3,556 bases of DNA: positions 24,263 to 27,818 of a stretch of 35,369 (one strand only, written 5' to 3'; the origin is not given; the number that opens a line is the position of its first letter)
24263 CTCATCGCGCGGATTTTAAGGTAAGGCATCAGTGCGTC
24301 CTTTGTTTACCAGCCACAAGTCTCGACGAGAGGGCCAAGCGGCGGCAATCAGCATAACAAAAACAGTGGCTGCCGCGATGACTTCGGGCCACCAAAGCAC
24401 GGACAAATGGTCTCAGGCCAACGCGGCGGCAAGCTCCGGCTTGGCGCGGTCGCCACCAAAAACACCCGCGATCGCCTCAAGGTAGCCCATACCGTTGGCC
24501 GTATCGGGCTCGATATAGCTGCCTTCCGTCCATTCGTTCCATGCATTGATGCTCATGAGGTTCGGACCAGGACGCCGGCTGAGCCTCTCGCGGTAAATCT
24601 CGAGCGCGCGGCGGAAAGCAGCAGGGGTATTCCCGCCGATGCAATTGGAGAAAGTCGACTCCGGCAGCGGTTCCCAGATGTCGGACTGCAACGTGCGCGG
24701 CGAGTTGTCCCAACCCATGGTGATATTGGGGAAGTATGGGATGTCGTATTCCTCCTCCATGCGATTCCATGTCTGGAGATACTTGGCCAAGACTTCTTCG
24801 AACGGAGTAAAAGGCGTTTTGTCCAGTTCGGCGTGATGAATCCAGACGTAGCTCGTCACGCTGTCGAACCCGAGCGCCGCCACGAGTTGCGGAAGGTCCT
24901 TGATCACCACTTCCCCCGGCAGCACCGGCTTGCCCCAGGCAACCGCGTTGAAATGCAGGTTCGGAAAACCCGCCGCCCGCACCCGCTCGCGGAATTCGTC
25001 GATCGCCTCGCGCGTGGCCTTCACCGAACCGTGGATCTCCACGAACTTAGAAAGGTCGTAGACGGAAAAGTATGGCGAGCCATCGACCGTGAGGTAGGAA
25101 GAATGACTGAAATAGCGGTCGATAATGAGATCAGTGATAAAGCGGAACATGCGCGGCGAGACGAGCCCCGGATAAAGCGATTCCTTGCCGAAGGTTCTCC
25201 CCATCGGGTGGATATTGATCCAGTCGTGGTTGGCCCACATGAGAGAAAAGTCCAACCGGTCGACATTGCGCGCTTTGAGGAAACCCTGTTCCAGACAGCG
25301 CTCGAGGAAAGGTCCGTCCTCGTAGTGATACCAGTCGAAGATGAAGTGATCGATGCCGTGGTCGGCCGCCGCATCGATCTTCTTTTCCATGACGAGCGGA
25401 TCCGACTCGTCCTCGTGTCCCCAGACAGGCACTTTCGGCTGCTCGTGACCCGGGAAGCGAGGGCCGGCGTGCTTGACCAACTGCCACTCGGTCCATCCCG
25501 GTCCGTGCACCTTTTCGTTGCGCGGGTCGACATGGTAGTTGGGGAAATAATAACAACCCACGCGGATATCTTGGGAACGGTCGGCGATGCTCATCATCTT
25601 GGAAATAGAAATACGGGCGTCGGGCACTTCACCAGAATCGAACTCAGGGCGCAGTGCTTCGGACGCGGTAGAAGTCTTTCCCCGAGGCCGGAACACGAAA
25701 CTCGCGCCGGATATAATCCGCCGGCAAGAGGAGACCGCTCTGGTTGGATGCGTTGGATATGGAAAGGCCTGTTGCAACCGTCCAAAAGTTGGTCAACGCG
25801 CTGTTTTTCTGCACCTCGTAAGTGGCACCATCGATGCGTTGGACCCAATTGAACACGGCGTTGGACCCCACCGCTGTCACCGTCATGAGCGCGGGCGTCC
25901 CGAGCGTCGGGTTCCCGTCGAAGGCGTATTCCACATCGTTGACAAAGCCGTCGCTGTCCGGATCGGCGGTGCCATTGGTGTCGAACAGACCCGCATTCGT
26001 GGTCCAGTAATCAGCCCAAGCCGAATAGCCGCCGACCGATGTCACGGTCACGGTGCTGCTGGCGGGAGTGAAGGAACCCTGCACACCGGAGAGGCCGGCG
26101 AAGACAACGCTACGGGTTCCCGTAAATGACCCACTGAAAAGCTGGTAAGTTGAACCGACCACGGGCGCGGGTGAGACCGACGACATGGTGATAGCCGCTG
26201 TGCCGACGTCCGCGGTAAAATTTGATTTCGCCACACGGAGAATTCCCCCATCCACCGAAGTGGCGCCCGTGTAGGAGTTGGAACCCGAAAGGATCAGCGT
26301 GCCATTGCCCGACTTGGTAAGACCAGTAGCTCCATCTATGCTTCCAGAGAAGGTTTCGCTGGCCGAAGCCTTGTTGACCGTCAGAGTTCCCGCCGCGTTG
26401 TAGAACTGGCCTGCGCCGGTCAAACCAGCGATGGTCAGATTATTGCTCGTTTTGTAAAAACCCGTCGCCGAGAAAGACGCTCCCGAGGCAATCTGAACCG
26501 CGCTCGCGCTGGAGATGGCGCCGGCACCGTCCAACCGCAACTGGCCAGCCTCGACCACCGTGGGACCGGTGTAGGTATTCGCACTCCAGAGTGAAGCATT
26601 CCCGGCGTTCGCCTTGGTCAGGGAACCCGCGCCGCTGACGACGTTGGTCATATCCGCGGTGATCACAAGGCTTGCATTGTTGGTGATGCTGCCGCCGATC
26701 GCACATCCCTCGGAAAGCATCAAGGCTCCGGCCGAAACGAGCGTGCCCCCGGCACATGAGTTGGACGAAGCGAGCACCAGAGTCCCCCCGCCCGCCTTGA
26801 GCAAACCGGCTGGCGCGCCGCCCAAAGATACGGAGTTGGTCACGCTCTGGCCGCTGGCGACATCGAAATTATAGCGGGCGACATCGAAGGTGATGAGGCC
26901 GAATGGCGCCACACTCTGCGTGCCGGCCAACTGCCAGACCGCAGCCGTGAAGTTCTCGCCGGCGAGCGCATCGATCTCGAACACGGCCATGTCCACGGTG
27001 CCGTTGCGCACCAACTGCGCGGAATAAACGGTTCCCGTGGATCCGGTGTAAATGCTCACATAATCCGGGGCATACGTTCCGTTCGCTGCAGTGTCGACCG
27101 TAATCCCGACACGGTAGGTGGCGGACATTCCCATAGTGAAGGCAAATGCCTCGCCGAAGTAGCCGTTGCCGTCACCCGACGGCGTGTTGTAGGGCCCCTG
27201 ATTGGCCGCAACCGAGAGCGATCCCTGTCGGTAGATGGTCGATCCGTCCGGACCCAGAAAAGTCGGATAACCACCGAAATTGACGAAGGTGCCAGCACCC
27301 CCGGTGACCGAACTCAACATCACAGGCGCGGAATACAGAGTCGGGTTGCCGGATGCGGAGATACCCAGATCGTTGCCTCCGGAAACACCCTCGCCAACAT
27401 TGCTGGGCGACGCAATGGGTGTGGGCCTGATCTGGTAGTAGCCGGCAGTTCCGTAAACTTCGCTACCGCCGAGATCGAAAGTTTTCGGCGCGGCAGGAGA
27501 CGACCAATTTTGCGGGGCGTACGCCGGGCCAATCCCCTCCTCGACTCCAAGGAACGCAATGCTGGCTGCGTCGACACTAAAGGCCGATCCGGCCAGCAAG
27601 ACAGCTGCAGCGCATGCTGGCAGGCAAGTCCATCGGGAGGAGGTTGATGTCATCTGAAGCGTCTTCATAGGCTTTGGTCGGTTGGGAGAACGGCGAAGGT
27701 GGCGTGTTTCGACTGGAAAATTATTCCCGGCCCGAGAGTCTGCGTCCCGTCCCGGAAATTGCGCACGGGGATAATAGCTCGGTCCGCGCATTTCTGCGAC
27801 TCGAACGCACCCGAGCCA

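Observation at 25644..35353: Tandem trio of paralogous giant surface proteins with one shared head and three different C-terminal fates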

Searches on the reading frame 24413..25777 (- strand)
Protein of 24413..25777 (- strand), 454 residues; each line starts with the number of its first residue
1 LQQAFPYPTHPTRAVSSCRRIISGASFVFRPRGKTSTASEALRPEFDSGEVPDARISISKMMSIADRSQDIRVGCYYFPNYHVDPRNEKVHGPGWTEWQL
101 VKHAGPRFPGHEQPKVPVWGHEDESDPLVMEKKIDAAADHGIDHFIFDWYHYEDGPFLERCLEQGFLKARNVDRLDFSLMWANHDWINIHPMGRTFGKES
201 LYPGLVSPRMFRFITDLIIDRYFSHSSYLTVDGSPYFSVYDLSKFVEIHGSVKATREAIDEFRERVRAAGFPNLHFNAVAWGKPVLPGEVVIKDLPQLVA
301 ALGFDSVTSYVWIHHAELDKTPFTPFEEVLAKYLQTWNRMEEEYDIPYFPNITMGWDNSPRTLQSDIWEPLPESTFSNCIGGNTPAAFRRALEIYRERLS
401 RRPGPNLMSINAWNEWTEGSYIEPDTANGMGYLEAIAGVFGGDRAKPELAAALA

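Call 10: search_protein_families(library=pfam, proteins=[window:24413-25777:-], max_evalue=0.001)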
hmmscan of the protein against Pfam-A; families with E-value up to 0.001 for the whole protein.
window:24413-25777:- (454 aa): 1 family
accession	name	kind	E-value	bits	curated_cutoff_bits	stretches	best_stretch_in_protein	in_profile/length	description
PF14307.12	Glyco_tran_WbsX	-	1.5e-51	176.3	25.1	1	75-436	3-350/350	Glycosyltransferase WbsX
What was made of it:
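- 24413..25597 (-): WbsX-like (PF14307) gene, the conserved neighbour of head genes. Pfam 1.5e-51 (call 10).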

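Call 30: search_solved_structures(query=window:24413-25597:-, max_evalue=0.01)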
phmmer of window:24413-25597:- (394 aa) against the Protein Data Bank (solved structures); distinct sequences matched with E-value up to 0.01: 0.

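Call 81: search_protein_families(library=ncbifam, proteins=[window:24413-25597:-], max_evalue=0.001)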
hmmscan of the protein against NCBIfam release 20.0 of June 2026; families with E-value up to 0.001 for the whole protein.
window:24413-25597:- (394 aa): 0 families

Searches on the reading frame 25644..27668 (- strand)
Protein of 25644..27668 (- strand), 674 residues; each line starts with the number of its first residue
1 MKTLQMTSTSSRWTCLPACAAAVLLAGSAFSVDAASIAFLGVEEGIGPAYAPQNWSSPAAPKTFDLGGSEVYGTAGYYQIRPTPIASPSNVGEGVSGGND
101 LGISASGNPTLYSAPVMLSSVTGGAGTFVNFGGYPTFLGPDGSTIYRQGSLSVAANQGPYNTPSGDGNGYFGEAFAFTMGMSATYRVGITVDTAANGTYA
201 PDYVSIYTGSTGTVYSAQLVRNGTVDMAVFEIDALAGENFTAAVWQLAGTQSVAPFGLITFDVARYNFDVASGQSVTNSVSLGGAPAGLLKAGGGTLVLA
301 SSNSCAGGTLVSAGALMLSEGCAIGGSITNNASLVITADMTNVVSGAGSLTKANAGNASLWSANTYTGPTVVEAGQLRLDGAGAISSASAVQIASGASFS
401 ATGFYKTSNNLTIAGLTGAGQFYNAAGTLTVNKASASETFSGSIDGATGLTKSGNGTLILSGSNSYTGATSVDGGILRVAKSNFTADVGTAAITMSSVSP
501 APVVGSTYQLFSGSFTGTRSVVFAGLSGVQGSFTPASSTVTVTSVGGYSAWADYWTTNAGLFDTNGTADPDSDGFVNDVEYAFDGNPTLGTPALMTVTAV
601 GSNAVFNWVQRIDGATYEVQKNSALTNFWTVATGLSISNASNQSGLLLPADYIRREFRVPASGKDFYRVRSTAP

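Call 3: search_protein_families(library=pfam, proteins=[window:25644-27668:-], max_evalue=0.01)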
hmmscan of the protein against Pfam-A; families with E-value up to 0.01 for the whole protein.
window:25644-27668:- (674 aa): 1 family
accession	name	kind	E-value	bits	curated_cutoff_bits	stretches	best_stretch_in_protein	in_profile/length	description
PF12951.13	PATR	-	4.2e-26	91.1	27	3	450-479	1-30/30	Passenger-associated-transport-repeat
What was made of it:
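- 25644..27668 (-): Gene C (674 aa): signal peptide, head, about 273-aa PATR stalk, TSP3-like loop plus Ig-like C-terminal domain. PATR x3 (call 3).
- On Type Va autotransporter: Pfam finds only PATR in all three proteins (call 3).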

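Call 4: search_protein_families(library=ncbifam, proteins=[window:25644-27668:-], max_evalue=0.01)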
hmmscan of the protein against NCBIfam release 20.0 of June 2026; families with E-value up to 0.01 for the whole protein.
window:25644-27668:- (674 aa): 4 families
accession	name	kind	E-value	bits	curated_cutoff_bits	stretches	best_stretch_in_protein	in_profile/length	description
TIGR02601.1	autotrns_rpt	repeat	6e-22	77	19.85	3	449-479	1-31/32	beta strand repeat protein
NF011847.1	PRK15319.1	equivalog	1.1e-08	32.7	2249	1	348-402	1469-1526/2050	fibronectin-binding autotransporter adhesin ShdA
NF033865.1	fusolisin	equivalog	9.7e-08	30.6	999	1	437-483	445-491/1006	fusolisin family autotransporter serine protease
NF051851.1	AtpSerPepEprS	equivalog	5.6e-07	28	1700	2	434-486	442-488/988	autotransporter serine peptidase EprS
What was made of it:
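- On Type Va autotransporter: NCBIfam autotransporter equivalogs (ShdA, EprS, fusolisin) match only repeat stretches, at 28-77 bits against cut-offs of 999-2249 (call 4).
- Checked: PATR (PF12951 / TIGR02601) is confirmed, with 7, 8 and 3 scoring repeats (calls 3, 4).
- PATR rods are typical of adhesins, and the partial NCBIfam matches are to ShdA-type adhesin passengers (call 4).
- Tried and rejected: Rejected, because there is no barrel domain (calls 3, 4).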

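Call 85: find_encoding_contigs(protein=window:25644-27668:-, flank=10000, max_places=4)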
Protein window:25644-27668:- (674 aa): no gene with exactly this product is on record in the collection.

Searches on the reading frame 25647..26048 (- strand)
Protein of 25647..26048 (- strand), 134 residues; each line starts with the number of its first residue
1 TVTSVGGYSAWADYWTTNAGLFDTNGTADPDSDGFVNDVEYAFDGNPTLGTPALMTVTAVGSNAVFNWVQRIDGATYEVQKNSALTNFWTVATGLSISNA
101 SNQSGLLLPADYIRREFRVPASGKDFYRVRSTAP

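Call 7: search_protein_families(library=ncbifam, proteins=[window:25647-26048:-], max_evalue=10)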
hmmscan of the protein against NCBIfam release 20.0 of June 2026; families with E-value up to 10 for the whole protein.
seq(134 aa): 0 families

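Call 8: search_protein_families(library=pfam, proteins=[window:25647-26048:-], max_evalue=10)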
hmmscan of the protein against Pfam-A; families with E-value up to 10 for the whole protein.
seq(134 aa): 1 family
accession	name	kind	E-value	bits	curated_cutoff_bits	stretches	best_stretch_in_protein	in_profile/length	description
PF16394.10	DUF5003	-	0.091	12.2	25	1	39-95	106-157/341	Domain of unknown function (DUF5003)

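Call 25: find_homologous_proteins(query=window:25647-26048:-, max_evalue=0.01)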
Query seq(134 aa) (134 aa): 5 proteins with E <= 0.01 among 36 candidates.
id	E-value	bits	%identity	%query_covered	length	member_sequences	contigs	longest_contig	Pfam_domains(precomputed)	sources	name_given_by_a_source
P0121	3.5e-48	181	65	96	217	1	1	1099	-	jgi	jgi:hypothetical protein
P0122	5.3e-44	167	62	95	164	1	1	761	-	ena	-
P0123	9.2e-44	167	62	96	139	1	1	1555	-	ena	-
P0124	3.2e-38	149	58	92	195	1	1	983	-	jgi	jgi:hypothetical protein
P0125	1.2e-31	127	78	58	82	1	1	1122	-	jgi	jgi:hypothetical protein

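Call 36: find_homologous_proteins(query=A3, max_evalue=0.01)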
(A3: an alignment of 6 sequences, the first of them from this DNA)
Query A3 (6 sequences) (128 aa, profile of the alignment): 95 proteins with E <= 0.01 among 8000 candidates.
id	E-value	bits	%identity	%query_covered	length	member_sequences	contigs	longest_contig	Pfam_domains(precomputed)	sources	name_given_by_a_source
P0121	1.7e-66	240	66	98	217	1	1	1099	-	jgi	jgi:hypothetical protein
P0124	5.3e-65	235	58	96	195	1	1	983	-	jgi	jgi:hypothetical protein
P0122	2.2e-64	233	62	99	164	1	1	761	-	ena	-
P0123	3.9e-61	223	62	98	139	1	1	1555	-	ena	-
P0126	1.1e-57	211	61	98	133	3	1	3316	-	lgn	-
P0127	2.4e-57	210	63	85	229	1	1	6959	-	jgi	-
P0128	6.8e-55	202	57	98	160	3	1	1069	-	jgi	jgi:hypothetical protein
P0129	6.4e-52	193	64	98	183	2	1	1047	-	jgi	jgi:hypothetical protein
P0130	1.4e-40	156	51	98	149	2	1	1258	-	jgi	-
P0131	6.8e-40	154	48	86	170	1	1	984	-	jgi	jgi:hypothetical protein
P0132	2.8e-39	152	50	98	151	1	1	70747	-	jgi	jgi:hypothetical protein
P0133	4.1e-39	151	52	97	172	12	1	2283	-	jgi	jgi:hypothetical protein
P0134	7.8e-39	150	47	98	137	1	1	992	-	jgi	jgi:hypothetical protein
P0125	8.1e-39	150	78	61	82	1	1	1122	-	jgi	jgi:hypothetical protein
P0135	5.2e-38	148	50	97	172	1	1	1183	-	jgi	jgi:hypothetical protein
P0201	1.2e-4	40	37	66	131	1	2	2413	PF18884.6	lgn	-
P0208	1.2e-3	37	28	88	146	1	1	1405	PF18884.6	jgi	jgi:hypothetical protein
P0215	7.3e-3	34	30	63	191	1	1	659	PF18884.6,PF07631.17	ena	-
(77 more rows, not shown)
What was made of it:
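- On Bacterial TSP3 / dockerin-type calcium-binding repeat (PF18884, PF00404): Distant homologues of the same module hit PF18884 (call 36).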

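Call 45: predict_structure(alignment_id=A4)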
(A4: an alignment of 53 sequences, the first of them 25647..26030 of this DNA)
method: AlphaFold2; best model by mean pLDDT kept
length: 128 residues; sequences in the alignment: 53
mean_pLDDT: 94.2   pTM: 0.84
mean pLDDT of the five models: 94.2, 94.1, 91.5, 91.1, 88.6
residues with pLDDT >= 90: 112; 70-90: 15; 50-70: 1; < 50: 0
segments of 3 or more residues with pLDDT < 50: none
pLDDT, mean of each block of 10 residues (from residue 1): 94 95 96 95 92 96 95 95 95 92 93 94 90
secondary structure, 60 per line:
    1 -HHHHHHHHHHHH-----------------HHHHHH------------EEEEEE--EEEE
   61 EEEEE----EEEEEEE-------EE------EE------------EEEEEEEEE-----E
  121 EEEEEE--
elements in order: H2-13 H31-36 E49-54 E57-65 E70-76 E106-114 E120-126
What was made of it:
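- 25647..26030 (-): C-terminal module of C (128 aa): helix, DPDSDG loop, helix, then an Ig-like beta-sandwich ending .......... AF2 pLDDT 94.2 (call 45).
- On Bacterial TSP3 / dockerin-type calcium-binding repeat (PF18884, PF00404): The AF2 model shows helix-loop-helix around the motif (call 45).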

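Call 49: fold_search(model_id=the predicted structure, library=pdb)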
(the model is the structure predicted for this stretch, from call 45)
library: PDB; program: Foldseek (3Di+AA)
matches with E <= 10: 1189; with E <= 0.001: 0
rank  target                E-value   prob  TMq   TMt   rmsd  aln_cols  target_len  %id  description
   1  2x89_E                3.9e-03  1.00  0.39  0.52   4.9        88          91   14  Structure of the Beta2_microglobulin involved in amyloidogenesis (released 2011-01-19)
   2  2x89_G                1.0e-02  1.00  0.38  0.52   4.3        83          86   14  Structure of the Beta2_microglobulin involved in amyloidogenesis (released 2011-01-19)
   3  6nmy_B                1.1e-02  1.00  0.40  0.29   4.5        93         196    8  A Cytokine-receptor complex (released 2020-01-22)
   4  7qm2_D                1.5e-02  0.99  0.36  0.30   4.9        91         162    8  Crystal structure of the PP1/PTG/beta-cyclodextrin ternary complex (released 2022-11-02)
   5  7rym_B                2.0e-02  0.98  0.36  0.45   5.0        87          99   15  CD1a-endo-gdTCR complex (released 2022-05-18)
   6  3f62_A                2.1e-02  0.97  0.38  0.43   4.7        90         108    6  Crystal Structure of Human IL-18 in complex with Ectromelia virus IL-18 Binding Protein (released 2009-01-06)
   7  7qfa_A                2.2e-02  0.99  0.38  0.38   4.2        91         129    8  Monoclinic crystal structure of PTG CBM21 in complex with beta-cyclodextrin (released 2022-11-02)
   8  2m83_MODEL_1_A        2.2e-02  0.99  0.38  0.36   4.5        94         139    5  Solution structure of the carbohydrate binding module of the muscle glycogen-targeting subunit of Protein Phos (released 2014-05-14)
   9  6nmy_D                2.2e-02  0.96  0.36  0.25   5.1        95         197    7  A Cytokine-receptor complex (released 2020-01-22)
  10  7qfa_B                2.4e-02  0.96  0.35  0.35   5.4        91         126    6  Monoclinic crystal structure of PTG CBM21 in complex with beta-cyclodextrin (released 2022-11-02)
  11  9min_B                3.2e-02  0.96  0.36  0.44   4.8        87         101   15  Structure of a designed minibinder to NYESO1-A*02:01 (released 2025-08-06)
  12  1hhg_B                3.2e-02  0.96  0.36  0.44   4.9        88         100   15  THE ANTIGENIC IDENTITY OF PEPTIDE(SLASH)MHC COMPLEXES: A COMPARISON OF THE CONFORMATION OF FIVE PEPTIDES PRESENTED BY  (released 1993-10-31)
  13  7qfa_C                3.5e-02  0.97  0.38  0.39   4.2        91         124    6  Monoclinic crystal structure of PTG CBM21 in complex with beta-cyclodextrin (released 2022-11-02)
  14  4qqv_D                3.5e-02  0.94  0.38  0.18   5.2        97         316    9  Extracellular domains of mouse IL-3 beta receptor (released 2014-09-03)
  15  7qf7_A                3.7e-02  0.96  0.37  0.37   4.6        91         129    6  Orthorhombic crystal structure of PTG CBM21 in complex with beta-cyclodextrin (released 2022-11-02)
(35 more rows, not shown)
